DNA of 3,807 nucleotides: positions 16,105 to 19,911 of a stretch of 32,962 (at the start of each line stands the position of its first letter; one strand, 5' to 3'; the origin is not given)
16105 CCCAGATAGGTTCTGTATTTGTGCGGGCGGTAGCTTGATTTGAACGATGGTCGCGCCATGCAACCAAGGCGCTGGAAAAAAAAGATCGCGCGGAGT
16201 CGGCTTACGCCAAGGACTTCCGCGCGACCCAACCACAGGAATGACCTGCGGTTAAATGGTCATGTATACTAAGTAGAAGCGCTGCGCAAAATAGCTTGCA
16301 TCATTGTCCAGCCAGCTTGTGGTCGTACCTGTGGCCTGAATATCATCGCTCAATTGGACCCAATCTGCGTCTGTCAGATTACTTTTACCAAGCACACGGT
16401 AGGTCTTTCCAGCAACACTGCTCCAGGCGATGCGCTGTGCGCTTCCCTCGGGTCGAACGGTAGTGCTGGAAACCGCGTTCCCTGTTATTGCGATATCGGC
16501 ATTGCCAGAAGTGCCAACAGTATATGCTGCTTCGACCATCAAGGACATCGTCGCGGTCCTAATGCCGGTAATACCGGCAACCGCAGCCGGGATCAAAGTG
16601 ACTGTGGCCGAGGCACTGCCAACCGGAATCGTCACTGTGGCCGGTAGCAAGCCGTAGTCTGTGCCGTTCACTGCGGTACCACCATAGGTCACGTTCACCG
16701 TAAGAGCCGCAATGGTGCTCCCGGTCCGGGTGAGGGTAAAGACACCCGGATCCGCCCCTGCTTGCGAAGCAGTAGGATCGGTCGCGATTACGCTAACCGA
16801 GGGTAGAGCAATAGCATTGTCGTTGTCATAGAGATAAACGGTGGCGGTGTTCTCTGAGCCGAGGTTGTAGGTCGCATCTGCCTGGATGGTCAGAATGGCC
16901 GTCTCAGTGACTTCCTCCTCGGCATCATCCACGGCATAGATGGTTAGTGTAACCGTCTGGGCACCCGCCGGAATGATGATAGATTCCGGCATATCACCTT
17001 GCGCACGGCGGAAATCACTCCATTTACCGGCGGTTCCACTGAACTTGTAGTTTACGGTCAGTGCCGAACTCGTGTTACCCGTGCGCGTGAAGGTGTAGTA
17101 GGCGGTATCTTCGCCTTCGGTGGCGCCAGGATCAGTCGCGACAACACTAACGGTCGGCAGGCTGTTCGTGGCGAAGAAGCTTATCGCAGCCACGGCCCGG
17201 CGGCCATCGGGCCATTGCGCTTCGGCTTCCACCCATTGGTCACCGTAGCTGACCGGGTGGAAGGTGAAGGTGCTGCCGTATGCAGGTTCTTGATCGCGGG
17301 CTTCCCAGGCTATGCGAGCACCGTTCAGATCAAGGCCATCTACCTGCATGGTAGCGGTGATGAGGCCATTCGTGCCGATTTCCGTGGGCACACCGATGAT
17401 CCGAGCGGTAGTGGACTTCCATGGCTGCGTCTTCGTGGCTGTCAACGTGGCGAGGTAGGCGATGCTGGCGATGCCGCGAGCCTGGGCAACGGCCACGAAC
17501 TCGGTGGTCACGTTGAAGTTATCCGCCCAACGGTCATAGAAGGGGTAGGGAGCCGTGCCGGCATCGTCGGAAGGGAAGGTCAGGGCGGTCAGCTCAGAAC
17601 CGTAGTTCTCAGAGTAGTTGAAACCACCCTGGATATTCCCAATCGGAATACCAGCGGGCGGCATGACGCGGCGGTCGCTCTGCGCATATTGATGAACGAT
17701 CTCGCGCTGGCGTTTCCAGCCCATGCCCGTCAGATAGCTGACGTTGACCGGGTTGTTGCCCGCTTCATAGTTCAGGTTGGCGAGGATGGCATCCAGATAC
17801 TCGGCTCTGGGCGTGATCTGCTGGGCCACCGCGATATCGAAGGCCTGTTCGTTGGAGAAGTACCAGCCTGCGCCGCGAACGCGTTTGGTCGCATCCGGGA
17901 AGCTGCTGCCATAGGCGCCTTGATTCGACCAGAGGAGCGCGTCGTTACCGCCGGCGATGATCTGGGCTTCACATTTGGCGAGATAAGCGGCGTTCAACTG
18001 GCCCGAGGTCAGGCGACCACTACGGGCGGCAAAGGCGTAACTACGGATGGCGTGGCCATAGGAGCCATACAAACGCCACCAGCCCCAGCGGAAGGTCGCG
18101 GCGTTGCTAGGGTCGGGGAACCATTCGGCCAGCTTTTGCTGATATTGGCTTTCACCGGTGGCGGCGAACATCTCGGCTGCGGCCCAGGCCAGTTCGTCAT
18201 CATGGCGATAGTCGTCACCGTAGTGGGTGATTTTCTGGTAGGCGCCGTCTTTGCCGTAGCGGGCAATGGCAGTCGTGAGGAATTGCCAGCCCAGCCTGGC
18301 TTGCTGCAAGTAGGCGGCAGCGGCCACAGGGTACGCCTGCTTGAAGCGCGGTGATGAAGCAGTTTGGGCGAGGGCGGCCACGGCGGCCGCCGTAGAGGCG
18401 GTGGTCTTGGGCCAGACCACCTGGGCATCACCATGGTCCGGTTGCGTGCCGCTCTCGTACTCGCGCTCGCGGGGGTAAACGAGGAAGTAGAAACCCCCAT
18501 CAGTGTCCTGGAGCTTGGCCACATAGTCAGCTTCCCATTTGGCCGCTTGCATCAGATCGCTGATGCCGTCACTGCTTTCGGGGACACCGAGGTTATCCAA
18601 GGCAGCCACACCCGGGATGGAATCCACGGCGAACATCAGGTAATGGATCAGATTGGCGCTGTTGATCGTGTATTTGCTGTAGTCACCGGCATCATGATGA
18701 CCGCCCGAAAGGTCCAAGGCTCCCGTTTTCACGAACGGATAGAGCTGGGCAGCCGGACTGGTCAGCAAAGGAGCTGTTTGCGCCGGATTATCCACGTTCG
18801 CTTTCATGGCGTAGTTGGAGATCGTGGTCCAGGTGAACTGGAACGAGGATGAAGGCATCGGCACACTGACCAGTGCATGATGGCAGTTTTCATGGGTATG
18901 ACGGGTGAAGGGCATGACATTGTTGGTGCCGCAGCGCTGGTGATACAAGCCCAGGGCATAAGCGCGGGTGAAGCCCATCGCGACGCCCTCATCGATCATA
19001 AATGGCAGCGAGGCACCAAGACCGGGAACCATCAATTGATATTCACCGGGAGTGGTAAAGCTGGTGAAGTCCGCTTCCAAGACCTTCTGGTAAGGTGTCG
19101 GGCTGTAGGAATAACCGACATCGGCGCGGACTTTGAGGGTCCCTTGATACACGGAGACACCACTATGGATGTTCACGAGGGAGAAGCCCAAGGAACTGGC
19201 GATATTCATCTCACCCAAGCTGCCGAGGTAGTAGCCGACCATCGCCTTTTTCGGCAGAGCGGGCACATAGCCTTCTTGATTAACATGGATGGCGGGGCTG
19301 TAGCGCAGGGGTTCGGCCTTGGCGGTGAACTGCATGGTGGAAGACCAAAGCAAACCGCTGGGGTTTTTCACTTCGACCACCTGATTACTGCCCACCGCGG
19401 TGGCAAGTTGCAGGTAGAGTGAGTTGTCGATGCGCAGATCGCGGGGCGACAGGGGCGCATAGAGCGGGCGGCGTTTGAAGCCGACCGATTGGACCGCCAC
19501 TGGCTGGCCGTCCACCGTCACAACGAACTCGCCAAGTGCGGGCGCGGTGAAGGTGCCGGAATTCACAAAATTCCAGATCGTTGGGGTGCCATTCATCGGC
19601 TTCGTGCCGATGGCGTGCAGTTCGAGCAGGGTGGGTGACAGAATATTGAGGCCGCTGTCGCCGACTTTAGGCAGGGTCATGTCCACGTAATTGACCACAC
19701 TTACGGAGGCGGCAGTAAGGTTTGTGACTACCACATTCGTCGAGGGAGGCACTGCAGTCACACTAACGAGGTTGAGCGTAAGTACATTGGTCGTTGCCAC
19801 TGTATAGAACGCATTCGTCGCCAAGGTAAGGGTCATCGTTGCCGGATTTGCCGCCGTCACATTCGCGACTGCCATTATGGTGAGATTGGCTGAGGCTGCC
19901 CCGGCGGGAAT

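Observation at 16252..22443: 2063-aa secreted mosaic protein joining a gingipain-like module to a GH9 module, set as its own transcription unit inside the export gene train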

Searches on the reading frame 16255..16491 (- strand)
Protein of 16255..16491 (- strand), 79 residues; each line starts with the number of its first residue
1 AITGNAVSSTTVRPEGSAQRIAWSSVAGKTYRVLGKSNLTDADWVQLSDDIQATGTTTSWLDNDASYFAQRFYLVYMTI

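Call 7: search_protein_families(library=pfam, proteins=[window:16255-16491:-], max_evalue=10)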
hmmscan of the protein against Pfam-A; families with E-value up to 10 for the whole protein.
window:16255-16491:- (79 aa): 0 families

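Call 52: search_solved_structures(query=A6, max_evalue=10, show_alignments=1)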
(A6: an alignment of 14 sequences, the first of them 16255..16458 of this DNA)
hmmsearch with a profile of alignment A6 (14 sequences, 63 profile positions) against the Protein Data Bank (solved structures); distinct sequences matched with E-value up to 10: 9.
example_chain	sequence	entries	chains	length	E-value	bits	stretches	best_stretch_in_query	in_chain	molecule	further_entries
3mpc_A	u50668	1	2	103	0.3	14.5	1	2-62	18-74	Fn3-like protein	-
8i7e_A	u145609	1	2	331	0.38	14.2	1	14-54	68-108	Glyceraldehyde-3-phosphate dehydrogenase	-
1gae_O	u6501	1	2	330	0.73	13.3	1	14-54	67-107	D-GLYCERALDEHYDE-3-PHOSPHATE DEHYDROGENASE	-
1ofz_A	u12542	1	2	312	0.81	13.2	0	6-24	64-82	FUCOSE-SPECIFIC LECTIN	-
1iub_A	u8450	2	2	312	0.83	13.1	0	6-24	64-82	Fucose-specific lectin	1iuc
1dc3_A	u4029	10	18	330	0.91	13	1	14-54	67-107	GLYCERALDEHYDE 3-PHOSPHATE DEHYDROGENASE | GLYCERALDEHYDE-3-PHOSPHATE DEHYDROGENASE | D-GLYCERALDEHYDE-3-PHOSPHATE DEHYDROGENASE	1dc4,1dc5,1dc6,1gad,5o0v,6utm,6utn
1s7c_A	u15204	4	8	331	0.91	13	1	14-54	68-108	Glyceraldehyde 3-phosphate dehydrogenase A | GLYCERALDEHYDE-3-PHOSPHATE DEHYDROGENASE | Glyceraldehyde-3-phosphate dehydrogenase A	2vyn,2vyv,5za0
4mvj_A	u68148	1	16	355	1.1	12.8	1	14-54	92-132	Glyceraldehyde-3-phosphate dehydrogenase A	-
4xup_A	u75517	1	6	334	2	11.9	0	19-39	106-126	Endo-1,4-beta-xylanase C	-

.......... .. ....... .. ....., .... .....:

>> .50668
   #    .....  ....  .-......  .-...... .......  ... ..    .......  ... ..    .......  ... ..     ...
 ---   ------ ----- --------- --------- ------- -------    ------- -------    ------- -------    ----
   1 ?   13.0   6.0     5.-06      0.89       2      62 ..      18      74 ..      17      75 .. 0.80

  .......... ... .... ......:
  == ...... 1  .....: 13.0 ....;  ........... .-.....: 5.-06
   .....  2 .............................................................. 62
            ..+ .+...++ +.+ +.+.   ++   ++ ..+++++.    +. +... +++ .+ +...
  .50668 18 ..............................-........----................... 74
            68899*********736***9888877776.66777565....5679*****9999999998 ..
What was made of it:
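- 16255..16458 (-): C-terminal tail domain (aa 1996-2063; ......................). Only a weak FN3-like match, E 0.3 (call 52).
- Tried and rejected: The profile found only a non-significant FN3-like match (E 0.3, call 52).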

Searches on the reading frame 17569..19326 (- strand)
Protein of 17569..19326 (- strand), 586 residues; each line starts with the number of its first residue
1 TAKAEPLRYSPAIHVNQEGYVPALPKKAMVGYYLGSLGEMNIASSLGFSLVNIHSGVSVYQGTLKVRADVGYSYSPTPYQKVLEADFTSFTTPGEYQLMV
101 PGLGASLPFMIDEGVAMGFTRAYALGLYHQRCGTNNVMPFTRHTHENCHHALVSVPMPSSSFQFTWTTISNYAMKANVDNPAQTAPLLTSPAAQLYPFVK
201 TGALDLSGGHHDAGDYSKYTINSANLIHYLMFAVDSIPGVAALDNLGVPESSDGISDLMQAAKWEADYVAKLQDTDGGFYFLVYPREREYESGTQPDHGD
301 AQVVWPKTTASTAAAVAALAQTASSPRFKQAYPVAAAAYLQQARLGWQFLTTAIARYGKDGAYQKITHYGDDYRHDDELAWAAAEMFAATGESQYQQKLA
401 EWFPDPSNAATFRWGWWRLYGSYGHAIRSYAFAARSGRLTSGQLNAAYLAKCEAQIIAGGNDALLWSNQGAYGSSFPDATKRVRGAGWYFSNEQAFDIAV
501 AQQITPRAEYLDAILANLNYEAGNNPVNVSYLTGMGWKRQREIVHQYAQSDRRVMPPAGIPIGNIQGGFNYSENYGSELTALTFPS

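Call 43: search_solved_structures(query=window:17569-19326:-, max_evalue=0.001, show_alignments=2)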
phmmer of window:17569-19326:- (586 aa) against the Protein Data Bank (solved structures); distinct sequences matched with E-value up to 0.001: 15.
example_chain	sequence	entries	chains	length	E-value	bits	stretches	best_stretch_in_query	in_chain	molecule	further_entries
3x17_B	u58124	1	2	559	5.4e-32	114.1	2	197-557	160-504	Endoglucanase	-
4cj0_A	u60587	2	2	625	3.5e-24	88.3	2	205-538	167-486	ENDOGLUCANASE D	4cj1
1clc_A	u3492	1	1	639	4e-24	88.1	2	205-538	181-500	ENDOGLUCANASE CELD; EC: 3.2.1.4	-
5u2o_A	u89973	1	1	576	9.3e-21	77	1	197-573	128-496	J30 CCH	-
6dht_A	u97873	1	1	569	1.2e-19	73.4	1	204-566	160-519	Xyloglucan-specific endo-beta-1,4-glucanase BoGH9A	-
1ut9_A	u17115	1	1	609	3e-18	68.7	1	201-564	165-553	CELLULOSE 1,4-BETA-CELLOBIOSIDASE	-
1rq5_A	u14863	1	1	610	3e-18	68.7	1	201-564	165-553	Cellobiohydrolase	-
5u0h_A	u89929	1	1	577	2.5e-17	65.6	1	197-573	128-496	J30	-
3ez8_A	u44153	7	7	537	6.6e-12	47.8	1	201-563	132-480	Cellulase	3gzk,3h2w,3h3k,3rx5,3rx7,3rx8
5e2j_A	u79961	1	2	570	2.1e-11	46.1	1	201-425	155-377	Endoglucanase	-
7v0i_A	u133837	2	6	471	8.7e-07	30.9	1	203-420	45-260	Glucanase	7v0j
4zg8_A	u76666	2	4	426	9.7e-07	30.7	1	201-414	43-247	Endoglucanase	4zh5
1ia6_A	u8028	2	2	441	0.00013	23.7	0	203-398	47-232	CELLULASE CEL9M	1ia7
1g87_A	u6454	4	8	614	0.00013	23.6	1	203-415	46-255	ENDOCELLULASE 9G | ENDOGLUCANASE 9G | ENDOGLUCANASE G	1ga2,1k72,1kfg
5dgq_A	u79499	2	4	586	0.0003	22.5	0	201-368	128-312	Putative endoglucanase-related protein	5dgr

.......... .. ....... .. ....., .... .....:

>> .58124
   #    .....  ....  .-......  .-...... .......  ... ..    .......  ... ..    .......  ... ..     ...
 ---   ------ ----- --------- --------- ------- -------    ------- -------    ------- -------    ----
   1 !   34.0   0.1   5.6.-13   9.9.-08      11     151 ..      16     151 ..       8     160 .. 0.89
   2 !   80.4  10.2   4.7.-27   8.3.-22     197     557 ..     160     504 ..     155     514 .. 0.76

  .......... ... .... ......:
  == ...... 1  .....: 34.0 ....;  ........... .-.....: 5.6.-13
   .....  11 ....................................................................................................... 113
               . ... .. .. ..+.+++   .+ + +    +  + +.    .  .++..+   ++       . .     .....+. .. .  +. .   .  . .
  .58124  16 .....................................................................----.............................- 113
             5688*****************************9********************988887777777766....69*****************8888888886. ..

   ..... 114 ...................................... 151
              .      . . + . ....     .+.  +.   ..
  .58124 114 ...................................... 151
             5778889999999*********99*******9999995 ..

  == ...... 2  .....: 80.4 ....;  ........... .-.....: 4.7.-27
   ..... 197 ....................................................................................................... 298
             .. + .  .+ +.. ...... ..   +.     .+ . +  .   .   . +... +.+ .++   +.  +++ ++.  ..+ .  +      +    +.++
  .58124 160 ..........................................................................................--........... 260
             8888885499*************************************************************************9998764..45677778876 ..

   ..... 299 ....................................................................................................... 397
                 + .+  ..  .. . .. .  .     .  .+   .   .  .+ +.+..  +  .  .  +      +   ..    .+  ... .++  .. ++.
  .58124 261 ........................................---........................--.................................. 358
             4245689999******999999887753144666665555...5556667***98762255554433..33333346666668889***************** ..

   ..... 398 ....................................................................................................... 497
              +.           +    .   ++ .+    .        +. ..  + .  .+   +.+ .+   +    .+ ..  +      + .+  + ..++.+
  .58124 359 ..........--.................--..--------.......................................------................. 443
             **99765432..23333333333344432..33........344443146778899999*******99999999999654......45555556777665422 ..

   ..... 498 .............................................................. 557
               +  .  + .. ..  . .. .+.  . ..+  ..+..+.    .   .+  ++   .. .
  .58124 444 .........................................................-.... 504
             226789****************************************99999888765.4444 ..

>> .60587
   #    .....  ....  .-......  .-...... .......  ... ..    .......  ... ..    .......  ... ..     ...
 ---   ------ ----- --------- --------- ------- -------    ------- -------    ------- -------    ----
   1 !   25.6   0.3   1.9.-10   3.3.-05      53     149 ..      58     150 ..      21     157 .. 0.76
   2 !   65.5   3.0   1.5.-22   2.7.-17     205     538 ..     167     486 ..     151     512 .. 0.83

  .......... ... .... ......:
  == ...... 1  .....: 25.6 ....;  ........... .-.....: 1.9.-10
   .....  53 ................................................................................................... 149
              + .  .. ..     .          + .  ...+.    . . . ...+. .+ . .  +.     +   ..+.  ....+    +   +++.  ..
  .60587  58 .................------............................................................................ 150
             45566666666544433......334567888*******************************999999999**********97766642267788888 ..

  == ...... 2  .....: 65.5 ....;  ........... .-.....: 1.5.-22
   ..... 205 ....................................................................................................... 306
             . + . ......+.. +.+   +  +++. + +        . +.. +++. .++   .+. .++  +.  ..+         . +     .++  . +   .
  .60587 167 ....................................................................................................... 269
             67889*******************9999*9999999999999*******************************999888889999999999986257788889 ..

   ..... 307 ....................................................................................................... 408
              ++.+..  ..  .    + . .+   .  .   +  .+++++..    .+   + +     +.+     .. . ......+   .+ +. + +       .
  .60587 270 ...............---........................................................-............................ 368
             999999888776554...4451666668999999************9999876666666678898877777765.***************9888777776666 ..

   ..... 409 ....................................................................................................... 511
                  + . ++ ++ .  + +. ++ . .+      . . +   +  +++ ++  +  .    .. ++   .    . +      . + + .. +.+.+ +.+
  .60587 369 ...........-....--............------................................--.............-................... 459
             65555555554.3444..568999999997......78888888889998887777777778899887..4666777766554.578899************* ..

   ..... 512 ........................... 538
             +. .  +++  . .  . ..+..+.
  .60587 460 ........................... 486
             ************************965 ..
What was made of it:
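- On Glycoside hydrolase family 9: PDB GH9 relatives reach E 5e-32 (call 43).
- Closest known: GH9 endo-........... PspXan9. Different: They were not among the sequence relatives found in the PDB search (call 43).
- The closest solved relatives are endoglucanases: 3x17 (E 5e-32), CelD and BoGH9A (call 43). The best solved relatives are cellulases and a xyloglucanase (call 43).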

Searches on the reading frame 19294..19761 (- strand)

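Call 7: search_protein_families(library=pfam, proteins=[window:19294-19761:-], max_evalue=10)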
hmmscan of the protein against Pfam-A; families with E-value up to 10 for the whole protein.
window:19294-19761:- (156 aa): 1 family
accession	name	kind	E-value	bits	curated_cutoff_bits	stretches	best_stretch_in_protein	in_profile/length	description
PF13753.12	SWM_repeat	-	0.21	12.3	27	1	73-94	34-55/86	Putative flagellar system-associated repeat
